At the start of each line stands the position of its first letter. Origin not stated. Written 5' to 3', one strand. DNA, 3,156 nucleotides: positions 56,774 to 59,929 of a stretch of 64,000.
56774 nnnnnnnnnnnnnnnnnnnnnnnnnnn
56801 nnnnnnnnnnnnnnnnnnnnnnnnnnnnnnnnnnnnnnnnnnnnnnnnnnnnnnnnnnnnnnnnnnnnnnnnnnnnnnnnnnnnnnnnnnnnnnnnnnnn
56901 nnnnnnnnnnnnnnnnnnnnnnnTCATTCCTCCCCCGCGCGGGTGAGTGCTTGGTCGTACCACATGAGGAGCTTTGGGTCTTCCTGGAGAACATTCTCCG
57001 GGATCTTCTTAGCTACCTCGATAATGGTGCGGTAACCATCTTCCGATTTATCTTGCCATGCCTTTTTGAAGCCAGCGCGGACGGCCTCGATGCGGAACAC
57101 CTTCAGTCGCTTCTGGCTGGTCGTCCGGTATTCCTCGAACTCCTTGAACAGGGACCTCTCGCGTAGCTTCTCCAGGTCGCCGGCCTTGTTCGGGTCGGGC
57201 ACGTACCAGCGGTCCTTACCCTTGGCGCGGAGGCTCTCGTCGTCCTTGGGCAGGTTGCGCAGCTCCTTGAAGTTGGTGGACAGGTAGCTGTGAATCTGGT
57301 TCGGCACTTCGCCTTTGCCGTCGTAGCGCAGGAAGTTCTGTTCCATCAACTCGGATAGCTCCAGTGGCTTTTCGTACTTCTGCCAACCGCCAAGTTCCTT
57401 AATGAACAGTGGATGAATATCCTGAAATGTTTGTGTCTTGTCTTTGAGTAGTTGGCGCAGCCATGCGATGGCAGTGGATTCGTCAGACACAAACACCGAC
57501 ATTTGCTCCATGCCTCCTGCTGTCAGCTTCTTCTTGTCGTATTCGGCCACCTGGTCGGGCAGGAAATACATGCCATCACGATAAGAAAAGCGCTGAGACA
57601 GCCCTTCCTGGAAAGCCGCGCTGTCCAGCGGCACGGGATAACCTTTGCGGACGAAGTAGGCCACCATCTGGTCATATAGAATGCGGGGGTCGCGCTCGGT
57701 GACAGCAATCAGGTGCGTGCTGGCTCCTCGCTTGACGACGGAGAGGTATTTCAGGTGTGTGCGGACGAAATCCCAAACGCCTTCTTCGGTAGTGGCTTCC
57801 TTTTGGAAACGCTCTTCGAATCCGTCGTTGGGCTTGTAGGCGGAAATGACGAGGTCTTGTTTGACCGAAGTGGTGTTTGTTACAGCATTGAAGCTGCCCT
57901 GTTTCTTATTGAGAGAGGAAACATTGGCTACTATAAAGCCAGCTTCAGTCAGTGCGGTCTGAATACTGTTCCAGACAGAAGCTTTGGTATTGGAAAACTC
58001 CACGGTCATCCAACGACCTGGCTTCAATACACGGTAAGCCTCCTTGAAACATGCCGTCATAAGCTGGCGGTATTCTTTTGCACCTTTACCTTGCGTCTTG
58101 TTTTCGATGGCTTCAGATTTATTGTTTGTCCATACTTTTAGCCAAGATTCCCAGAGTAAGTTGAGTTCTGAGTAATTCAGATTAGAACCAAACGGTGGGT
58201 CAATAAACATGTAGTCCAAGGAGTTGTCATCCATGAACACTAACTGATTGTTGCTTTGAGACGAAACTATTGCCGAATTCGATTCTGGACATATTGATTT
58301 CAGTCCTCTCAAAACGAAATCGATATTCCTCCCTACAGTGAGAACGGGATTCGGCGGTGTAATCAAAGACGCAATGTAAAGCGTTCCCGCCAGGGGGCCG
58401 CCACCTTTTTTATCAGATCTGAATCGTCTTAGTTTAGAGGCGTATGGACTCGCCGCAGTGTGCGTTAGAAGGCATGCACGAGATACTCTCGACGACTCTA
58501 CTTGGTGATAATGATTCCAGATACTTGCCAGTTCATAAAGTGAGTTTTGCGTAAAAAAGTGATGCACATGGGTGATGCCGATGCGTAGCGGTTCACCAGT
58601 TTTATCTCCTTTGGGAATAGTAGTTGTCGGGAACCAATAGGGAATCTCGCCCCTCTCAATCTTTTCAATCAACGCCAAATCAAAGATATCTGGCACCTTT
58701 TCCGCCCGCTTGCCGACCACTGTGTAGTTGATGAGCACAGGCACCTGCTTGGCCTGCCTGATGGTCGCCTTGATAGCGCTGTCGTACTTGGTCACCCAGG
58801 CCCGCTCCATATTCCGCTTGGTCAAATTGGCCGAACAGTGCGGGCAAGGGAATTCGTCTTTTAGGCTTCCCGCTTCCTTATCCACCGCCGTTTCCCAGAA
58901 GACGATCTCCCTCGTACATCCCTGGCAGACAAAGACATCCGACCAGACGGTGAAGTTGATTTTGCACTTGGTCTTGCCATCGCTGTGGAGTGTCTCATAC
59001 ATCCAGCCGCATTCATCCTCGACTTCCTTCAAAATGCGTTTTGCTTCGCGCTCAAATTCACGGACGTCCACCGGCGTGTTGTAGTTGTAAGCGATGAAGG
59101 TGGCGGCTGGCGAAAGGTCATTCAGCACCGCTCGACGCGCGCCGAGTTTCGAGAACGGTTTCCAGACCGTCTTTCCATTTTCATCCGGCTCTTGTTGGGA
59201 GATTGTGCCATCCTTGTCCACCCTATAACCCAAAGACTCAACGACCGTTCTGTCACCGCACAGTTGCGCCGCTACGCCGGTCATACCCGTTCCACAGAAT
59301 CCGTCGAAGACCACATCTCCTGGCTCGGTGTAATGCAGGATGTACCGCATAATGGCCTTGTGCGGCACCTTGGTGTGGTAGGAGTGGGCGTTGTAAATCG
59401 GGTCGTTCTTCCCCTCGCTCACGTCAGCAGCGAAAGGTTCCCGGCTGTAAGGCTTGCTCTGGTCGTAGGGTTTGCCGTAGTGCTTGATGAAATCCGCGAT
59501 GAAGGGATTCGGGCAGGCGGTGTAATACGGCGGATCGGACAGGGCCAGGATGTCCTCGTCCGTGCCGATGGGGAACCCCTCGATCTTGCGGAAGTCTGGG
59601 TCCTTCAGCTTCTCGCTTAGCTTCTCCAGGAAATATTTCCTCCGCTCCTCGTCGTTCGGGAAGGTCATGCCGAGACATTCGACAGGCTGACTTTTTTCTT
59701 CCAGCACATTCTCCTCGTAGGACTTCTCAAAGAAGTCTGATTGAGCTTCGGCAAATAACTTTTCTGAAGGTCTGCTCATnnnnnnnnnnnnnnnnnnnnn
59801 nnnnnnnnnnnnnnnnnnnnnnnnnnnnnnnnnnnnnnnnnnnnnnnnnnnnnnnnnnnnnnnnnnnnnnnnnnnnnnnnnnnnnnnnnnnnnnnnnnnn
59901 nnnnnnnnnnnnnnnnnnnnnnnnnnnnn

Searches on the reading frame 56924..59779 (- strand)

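Call 62: search_protein_families(library=pfam, proteins=[window:56924-59779:-], max_evalue=0.00001)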
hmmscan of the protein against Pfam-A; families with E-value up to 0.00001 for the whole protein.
window:56924-59779:- (951 aa): 1 family
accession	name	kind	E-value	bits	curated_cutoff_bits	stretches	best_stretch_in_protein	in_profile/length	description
PF01555.25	N6_N4_Mtase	-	2.6e-18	67.2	26.7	2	126-177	159-205/221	DNA methylase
